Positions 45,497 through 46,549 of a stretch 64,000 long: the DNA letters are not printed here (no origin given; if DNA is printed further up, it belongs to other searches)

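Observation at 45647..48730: A canonical zinc-containing sirtuin paired with a UvrD-type helicase behind an early host-takeover-type promoter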

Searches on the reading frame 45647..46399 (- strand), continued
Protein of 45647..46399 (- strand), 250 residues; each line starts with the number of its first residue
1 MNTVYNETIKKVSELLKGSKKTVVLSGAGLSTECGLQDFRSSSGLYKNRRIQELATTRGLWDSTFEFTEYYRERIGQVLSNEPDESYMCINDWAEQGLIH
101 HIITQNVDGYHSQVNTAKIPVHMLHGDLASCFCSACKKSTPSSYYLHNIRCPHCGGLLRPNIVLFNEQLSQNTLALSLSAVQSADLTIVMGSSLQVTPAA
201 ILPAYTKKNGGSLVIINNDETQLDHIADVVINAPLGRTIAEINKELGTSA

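Call 34: search_solved_structures(query=window:45647-46399:-, max_evalue=1e-30, show_alignments=5)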
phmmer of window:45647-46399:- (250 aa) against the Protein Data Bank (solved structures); distinct sequences matched with E-value up to 1e-30: 11.
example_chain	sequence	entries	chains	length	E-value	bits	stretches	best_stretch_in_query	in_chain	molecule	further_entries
1yc5_A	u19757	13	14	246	6.7e-38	133.8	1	10-236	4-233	NAD-dependent deacetylase | NAD-DEPENDENT PROTEIN DEACETYLASE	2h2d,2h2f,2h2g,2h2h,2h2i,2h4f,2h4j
2h4h_A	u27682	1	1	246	4.5e-37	131.1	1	10-236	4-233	NAD-dependent deacetylase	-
2h59_A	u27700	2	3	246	1.5e-36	129.4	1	10-236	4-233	NAD-dependent deacetylase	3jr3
1ici_A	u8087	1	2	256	2.7e-36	128.5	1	11-243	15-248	TRANSCRIPTIONAL REGULATORY PROTEIN, SIR2 FAMILY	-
4twi_A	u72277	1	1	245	2.9e-36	128.5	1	13-243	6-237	NAD-dependent protein deacylase 1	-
1m2n_A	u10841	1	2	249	3e-36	128.4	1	13-243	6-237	Silent Information Regulator 2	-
1m2g_A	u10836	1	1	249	3e-36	128.4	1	13-243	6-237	Silent Information Regulator 2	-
1m2h_A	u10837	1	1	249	7.9e-36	127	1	13-243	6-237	Silent Information Regulator 2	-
1m2j_A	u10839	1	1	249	1.1e-35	126.6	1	13-243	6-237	Silent Information Regulator 2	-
1m2k_A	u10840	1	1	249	4e-35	124.7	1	13-243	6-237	Silent Information Regulator 2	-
1ma3_A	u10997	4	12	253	6.3e-34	120.8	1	7-245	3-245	Transcriptional regulatory protein, Sir2 family | NAD-dependent deacetylase 2 | NAD-dependent protein deacylase 2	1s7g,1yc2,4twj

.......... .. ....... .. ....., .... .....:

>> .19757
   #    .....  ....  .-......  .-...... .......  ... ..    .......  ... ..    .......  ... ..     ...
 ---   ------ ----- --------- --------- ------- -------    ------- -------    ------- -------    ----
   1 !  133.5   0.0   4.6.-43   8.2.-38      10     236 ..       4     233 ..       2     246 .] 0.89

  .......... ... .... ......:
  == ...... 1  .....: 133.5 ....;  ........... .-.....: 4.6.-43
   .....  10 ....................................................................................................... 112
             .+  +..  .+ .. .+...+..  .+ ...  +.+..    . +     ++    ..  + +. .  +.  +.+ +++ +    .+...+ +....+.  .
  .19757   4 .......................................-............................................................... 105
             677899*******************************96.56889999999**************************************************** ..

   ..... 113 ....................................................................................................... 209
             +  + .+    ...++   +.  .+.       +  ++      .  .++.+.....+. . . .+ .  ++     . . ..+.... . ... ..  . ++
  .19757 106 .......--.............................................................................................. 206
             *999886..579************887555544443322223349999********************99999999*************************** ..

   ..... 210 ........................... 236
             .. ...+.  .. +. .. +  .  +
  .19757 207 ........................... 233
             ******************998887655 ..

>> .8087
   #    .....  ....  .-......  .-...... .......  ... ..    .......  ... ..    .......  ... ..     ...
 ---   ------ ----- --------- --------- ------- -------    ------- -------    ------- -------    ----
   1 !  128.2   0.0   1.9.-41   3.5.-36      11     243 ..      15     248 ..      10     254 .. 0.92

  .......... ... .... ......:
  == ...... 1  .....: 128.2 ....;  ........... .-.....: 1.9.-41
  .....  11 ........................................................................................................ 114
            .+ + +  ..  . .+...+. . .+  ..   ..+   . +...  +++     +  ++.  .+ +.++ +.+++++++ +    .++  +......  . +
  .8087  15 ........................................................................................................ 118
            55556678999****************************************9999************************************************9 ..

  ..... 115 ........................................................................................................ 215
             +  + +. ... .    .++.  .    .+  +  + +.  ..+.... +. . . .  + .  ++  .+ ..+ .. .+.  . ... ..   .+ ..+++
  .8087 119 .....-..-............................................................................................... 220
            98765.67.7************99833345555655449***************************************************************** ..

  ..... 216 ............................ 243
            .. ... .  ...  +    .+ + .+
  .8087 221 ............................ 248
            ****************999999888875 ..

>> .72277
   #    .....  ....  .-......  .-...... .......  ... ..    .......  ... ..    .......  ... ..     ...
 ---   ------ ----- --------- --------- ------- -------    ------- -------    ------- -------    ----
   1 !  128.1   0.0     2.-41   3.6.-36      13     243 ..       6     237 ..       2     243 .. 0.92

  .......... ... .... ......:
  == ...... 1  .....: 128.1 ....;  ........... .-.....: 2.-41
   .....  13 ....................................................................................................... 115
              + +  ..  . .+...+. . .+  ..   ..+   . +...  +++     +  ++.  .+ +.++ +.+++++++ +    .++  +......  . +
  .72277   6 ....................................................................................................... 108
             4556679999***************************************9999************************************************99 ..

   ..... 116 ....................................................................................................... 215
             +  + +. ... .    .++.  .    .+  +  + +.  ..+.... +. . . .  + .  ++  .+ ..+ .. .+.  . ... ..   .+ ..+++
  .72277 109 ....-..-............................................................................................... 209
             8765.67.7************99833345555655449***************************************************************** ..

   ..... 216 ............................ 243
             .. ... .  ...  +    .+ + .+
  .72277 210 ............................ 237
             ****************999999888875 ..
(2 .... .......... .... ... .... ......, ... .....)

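Call 35: find_encoding_contigs(protein=P0004, flank=6000, max_places=3)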
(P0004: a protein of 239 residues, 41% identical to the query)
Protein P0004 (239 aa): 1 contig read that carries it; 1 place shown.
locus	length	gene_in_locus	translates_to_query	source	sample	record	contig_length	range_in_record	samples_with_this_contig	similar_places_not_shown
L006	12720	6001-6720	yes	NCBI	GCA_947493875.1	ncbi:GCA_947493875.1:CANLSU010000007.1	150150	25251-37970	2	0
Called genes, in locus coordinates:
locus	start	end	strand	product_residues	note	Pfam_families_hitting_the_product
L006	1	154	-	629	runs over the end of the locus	PF00005:ABC_tran, PF02463:SMC_N (faint), PF13555:AAA_29 (faint), PF00004:AAA (faint), PF13191:AAA_16 (faint), PF12848:ABC_tran_Xtn, PF00005:ABC_tran, PF16326:ABC_tran_CTD, +5 more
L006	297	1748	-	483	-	PF04851:ResIII, PF00270:DEAD, PF00271:Helicase_C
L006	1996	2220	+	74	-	-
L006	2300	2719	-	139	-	PF02566:OsmC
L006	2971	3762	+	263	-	PF00989:PAS, PF13188:PAS_8 (faint), PF13426:PAS_9, PF08447:PAS_3, PF01740:STAS (weak)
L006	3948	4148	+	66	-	PF00313:CSD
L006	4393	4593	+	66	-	PF00313:CSD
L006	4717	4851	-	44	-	-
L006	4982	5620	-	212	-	-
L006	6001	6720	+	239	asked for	PF02146:SIR2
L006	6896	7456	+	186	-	PF00881:Nitroreductase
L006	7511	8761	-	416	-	PF04143:Sulf_transp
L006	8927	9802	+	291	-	PF00440:TetR_N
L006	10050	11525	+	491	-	PF07690:MFS_1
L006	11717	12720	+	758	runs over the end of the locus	PF08267:Meth_synt_1, PF01717:Meth_synt_2, PF08267:Meth_synt_1 (weak)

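Call 39: get_annotated_region(hit=H22, flank=6000)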
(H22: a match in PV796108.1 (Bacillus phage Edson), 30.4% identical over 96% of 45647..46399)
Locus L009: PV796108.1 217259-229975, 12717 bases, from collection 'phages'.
description: Bacillus phage Edson, complete genome.
organism: Bacillus phage Edson (NCBI taxid 3442624)
taxonomy: Viruses; Duplodnaviria; Heunggongvirae; Uroviricota; Caudoviricetes
host: Bacillus cereus BC102p; source: -; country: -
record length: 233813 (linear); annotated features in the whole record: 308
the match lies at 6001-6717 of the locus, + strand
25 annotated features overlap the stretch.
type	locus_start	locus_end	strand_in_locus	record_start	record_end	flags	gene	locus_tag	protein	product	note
CDS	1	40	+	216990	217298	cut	-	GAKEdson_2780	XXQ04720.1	hypothetical protein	prediction:MetaGeneAnnotator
CDS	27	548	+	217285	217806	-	-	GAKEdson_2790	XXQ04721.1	metallophosphoesterase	prediction:MetaGeneAnnotator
CDS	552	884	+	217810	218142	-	-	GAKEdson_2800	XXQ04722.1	hypothetical protein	prediction:MetaGeneAnnotator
CDS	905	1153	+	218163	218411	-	-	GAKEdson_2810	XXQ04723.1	hypothetical protein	prediction:MetaGeneAnnotator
CDS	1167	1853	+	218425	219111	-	-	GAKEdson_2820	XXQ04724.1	hypothetical protein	prediction:MetaGeneAnnotator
CDS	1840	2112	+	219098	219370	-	-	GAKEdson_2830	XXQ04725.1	hypothetical protein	prediction:MetaGeneAnnotator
CDS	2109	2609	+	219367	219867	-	-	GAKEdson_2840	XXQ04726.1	hypothetical protein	prediction:MetaGeneAnnotator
CDS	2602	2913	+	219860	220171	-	-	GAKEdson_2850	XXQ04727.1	hypothetical protein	prediction:MetaGeneAnnotator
CDS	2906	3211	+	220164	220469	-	-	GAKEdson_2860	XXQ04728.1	hypothetical protein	prediction:MetaGeneAnnotator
CDS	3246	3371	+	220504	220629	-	-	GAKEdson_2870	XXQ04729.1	hypothetical protein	prediction:MetaGeneAnnotator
CDS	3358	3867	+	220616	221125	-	-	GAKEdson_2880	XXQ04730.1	hypothetical protein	prediction:MetaGeneAnnotator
CDS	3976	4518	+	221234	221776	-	-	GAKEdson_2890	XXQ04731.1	single-stranded DNA-binding protein SsbA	ssbA; prediction:MetaGeneAnnotator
CDS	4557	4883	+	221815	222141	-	-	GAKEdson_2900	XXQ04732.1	hypothetical protein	prediction:MetaGeneAnnotator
CDS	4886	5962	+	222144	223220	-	-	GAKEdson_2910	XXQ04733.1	recombinase RecA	recA; prediction:MetaGeneAnnotator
CDS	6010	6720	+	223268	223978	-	-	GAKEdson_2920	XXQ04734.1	NAD-dependent protein deacylase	prediction:MetaGeneAnnotator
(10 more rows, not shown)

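Call 48: find_encoding_contigs(protein=P0006, flank=5000, max_places=3)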
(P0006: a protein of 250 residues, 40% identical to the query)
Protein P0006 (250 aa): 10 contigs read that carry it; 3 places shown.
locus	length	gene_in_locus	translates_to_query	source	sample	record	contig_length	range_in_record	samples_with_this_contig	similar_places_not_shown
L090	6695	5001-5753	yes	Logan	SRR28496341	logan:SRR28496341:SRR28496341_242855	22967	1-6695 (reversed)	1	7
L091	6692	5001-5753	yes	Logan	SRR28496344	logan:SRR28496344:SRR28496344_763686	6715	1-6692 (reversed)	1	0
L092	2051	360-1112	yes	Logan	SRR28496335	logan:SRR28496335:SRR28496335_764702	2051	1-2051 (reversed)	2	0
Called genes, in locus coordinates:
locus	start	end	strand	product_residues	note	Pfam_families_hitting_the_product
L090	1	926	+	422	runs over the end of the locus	PF00483:NTP_transferase, PF22640:ManC_GMP_beta-helix (weak)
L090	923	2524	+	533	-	PF13231:PMT_2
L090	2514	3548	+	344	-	PF13641:Glyco_tranf_2_3, PF00535:Glycos_transf_2, PF10111:Glyco_tranf_2_2 (weak)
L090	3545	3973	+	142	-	PF04138:GtrA_DPMS_TM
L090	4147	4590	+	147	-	PF02566:OsmC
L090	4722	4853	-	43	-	-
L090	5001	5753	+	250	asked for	PF00205:TPP_enzyme_M (faint), PF02146:SIR2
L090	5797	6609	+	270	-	PF00459:Inositol_P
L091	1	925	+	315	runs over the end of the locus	?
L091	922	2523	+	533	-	PF13231:PMT_2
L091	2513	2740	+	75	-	PF00535:Glycos_transf_2 (weak)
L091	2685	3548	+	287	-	PF00535:Glycos_transf_2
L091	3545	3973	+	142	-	PF04138:GtrA_DPMS_TM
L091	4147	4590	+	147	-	PF02566:OsmC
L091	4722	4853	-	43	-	-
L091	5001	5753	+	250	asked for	PF00205:TPP_enzyme_M (faint), PF02146:SIR2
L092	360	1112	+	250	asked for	PF00205:TPP_enzyme_M (faint), PF02146:SIR2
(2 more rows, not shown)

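Call 49: find_encoding_contigs(protein=P0005, flank=5000, max_places=2)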
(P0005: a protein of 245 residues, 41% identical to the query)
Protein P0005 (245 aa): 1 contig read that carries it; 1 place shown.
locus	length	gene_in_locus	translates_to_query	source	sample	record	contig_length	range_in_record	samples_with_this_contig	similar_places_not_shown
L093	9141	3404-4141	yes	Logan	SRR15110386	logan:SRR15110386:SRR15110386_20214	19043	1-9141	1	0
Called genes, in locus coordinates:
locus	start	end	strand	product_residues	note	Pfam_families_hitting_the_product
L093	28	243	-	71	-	-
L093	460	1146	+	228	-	-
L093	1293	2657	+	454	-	PF17125:Methyltr_RsmF_N, PF01189:Methyltr_RsmB-F, PF01728:FtsJ (weak), PF13847:Methyltransf_31 (weak), PF17126:RsmF_methylt_CI, PF13636:Methyltranf_PUA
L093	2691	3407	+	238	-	PF01479:S4, PF00849:PseudoU_synth_2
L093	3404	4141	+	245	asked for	PF02146:SIR2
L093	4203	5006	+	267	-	PF00702:Hydrolase (faint), PF05116:S6PP (weak), PF08282:Hydrolase_3, PF12710:HAD (faint), PF05116:S6PP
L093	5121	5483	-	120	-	PF00581:Rhodanese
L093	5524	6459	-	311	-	PF00291:PALP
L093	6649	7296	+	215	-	-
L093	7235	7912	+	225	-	PF24675:NpmA (faint), PF02390:Methyltransf_4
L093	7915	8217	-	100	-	-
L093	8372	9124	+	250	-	PF13353:Fer4_12 (weak), PF04055:Radical_SAM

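Call 77: predict_structure(alignment_id=A6)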
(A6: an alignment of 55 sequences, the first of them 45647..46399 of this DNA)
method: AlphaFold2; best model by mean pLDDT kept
length: 250 residues; sequences in the alignment: 55
mean_pLDDT: 94.7   pTM: 0.91
mean pLDDT of the five models: 94.7, 94.4, 94.3, 94.3, 93.4
residues with pLDDT >= 90: 225; 70-90: 21; 50-70: 4; < 50: 0
segments of 3 or more residues with pLDDT < 50: none
pLDDT, mean of each block of 10 residues (from residue 1): 91 98 97 89 74 92 95 94 97 98 97 97 96 97 96 98 94 98 99 93 98 97 98 96 88
secondary structure, 60 per line:
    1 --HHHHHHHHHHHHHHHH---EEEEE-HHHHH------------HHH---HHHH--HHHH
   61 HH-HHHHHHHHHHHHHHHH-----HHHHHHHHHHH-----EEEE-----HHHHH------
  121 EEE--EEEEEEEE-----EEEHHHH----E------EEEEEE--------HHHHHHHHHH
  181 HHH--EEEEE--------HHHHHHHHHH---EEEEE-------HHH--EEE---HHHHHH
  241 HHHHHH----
elements in order: H3-18 E22-26 H28-32 H51-54 H57-62 H64-79 H85-95 E101-104 H110-114 E121-123 E126-133 E139-141 H142-145 E157-162 H171-183 E186-190 H199-208 E212-216 E229-231 H235-246

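Call 78: find_related_loci(query=A6, collection=genome_contigs, flank=4000)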
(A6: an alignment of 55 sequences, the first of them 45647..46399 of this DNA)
Query A6 (250 aa) in genome_contigs; peptide patterns used: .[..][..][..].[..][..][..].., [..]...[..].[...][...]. (x = any residue, [..] = any of these).
600 stretches matched a pattern (row limit reached: there are more); 594 encode a relative of the query (tblastn E <= 1e-3); the best 80 are kept; 80 distinct loci.
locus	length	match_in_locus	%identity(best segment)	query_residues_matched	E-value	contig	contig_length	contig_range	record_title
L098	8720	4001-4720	43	7-247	5e-59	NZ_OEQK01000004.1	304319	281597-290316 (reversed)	Salirhabdus sp. Marseille-P4669, whole genome shotgun sequence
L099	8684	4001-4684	42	6-233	8e-55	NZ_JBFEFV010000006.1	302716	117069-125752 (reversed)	Brevibacillus sp. 179-C8.1 HS NODE_6_length_302716_cov_158.257518, whole genome shotgun sequence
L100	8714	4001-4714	40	10-246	4e-54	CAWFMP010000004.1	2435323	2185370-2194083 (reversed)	MAG: uncultured delta proteobacterium isolate MFD06435.bin.2.192 genome assembly, contig: contig_37184, whole genome sho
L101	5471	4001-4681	39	12-242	2e-48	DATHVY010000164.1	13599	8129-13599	MAG TPA_asm: Planococcus sp. (in: firmicutes) isolate SMAG_U16145 k141_1181630, whole genome shotgun sequence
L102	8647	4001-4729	34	4-246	9e-46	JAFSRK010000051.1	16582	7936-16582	MAG: Ruminococcus sp. isolate RGIG3405 Goat_Reticulum.Co__c395264, whole genome shotgun sequence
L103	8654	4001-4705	38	7-246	2e-45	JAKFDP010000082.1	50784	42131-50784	MAG: Anaerobacillus sp. isolate LC050 contig-124_520, whole genome shotgun sequence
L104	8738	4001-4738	36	9-246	2e-45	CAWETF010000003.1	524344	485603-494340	MAG: uncultured delta proteobacterium isolate MFD01476.bin.1.246 genome assembly, contig: contig_33889, whole genome sho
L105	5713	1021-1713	36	8-239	4e-45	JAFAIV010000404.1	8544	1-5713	MAG: Actinomycetota bacterium isolate CP_BE_BS_R1_8 BE_BS_R1_k147_3747082, whole genome shotgun sequence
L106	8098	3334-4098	34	1-246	9e-45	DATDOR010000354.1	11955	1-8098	MAG TPA_asm: Anaerolineales bacterium isolate SMAG_U7899 k141_2468259, whole genome shotgun sequence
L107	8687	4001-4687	36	1-232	3e-44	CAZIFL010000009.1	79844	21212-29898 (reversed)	MAG TPA_asm: uncultured Synergistaceae bacterium isolate SRP241326_co3_314 genome assembly, contig: NODE_547_length_7984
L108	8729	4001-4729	35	9-245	2e-44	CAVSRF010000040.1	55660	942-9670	MAG: uncultured Chloroflexia bacterium isolate MFD05684.bin.2.92 genome assembly, contig: contig_49467, whole genome sho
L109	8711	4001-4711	36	7-242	3e-44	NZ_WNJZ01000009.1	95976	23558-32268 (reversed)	Ruminococcus sp. zg-924 Scaffold9_1, whole genome shotgun sequence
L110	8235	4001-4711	35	7-243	9e-44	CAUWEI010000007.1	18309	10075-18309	MAG: uncultured Oscillospiraceae bacterium isolate ERS723629__bin63 genome assembly, contig: ERS723629_NODE_653_length_1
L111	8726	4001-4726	38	4-243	9e-43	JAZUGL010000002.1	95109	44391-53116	MAG: Mycoplasmoidaceae bacterium isolate T1900045285_TH20190055.MAGScoT_cleanbin_000047 SGB_5989_k141_2829988, whole gen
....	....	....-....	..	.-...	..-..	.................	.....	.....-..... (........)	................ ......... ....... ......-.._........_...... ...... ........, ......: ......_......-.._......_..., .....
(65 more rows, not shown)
